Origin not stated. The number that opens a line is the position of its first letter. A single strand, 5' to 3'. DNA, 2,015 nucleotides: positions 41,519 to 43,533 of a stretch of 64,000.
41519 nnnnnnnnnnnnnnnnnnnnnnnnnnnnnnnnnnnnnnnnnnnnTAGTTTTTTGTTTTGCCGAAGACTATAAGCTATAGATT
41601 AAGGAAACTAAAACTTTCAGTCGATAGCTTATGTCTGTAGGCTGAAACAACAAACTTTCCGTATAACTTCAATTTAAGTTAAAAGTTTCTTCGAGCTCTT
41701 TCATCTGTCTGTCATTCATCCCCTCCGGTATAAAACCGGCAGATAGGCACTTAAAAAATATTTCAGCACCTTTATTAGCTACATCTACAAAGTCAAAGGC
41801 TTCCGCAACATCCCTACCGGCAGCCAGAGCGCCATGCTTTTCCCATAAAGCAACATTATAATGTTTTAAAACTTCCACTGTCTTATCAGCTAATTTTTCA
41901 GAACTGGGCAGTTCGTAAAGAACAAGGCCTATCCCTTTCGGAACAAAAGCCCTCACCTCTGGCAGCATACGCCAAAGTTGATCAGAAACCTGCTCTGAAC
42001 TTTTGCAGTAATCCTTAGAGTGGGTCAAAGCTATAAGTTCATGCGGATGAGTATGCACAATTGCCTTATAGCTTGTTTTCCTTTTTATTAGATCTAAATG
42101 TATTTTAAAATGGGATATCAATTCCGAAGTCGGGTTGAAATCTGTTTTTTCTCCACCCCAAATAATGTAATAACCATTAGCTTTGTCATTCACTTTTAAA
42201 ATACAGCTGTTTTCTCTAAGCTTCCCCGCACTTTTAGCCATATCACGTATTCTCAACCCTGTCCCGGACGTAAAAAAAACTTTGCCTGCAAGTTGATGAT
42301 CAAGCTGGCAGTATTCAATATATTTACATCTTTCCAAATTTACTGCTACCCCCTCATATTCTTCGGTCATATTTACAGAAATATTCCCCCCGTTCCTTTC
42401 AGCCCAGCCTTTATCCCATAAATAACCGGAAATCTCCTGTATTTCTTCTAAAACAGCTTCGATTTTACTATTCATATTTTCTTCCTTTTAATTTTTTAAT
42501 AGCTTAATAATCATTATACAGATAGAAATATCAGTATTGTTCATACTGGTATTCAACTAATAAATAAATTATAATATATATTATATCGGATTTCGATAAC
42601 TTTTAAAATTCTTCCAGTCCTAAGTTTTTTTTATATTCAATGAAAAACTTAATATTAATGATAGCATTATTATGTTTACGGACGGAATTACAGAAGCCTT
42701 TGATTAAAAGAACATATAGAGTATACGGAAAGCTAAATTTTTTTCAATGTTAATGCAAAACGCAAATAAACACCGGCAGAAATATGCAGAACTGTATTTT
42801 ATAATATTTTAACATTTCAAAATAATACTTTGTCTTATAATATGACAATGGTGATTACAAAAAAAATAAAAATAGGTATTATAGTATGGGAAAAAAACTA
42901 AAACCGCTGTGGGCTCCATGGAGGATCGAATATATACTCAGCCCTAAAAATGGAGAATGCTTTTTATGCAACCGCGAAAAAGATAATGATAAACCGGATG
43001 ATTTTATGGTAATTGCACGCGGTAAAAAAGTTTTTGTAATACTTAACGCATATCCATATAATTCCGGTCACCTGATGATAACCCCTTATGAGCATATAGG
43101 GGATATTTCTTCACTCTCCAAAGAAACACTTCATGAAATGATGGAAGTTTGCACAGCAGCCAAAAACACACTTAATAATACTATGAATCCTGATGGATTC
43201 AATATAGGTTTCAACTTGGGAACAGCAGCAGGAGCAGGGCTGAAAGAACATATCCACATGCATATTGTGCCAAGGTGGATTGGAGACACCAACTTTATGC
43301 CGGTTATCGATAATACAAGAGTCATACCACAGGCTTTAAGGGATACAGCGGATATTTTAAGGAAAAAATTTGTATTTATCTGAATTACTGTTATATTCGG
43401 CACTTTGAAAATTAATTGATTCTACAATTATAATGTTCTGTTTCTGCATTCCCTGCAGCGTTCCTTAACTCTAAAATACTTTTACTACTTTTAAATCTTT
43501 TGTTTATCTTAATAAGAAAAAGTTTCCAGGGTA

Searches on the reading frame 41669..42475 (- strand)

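Call 59: search_protein_families(library=pfam, proteins=[window:41669-42475:-], max_evalue=0.001)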
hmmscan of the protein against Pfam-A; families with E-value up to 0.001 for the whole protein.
window:41669-42475:- (268 aa): 1 family
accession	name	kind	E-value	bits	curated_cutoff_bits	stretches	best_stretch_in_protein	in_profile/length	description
PF00596.27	Aldolase_II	-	1.3e-22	81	22.2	1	10-239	1-181/183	Class II Aldolase and Adducin N-terminal domain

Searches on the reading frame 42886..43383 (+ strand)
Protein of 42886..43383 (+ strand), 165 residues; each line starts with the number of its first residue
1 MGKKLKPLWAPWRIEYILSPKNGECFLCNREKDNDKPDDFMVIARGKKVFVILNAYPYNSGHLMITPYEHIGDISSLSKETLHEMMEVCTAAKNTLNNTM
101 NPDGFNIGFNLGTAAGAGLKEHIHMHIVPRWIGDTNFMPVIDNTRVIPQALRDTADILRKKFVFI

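Call 59: search_protein_families(library=pfam, proteins=[window:42886-43383:+], max_evalue=0.001)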
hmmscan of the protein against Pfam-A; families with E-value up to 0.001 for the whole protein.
window:42886-43383:+ (165 aa): 4 families
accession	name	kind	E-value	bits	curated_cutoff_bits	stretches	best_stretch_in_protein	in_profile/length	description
PF01230.28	HIT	-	3.8e-12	47.1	21.5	1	42-130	8-95/98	HIT domain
PF04677.20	CwfJ_C_1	-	1.5e-08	35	21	1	22-92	11-78/122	Protein similar to CwfJ C-terminus 1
PF11969.13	DcpS_C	-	1.7e-08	35.4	24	1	25-128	2-100/114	Scavenger mRNA decapping enzyme C-term binding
PF16269.10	DUF4922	-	0.00017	22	23.6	1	22-93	57-121/146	Domain of unknown function (DUF4922)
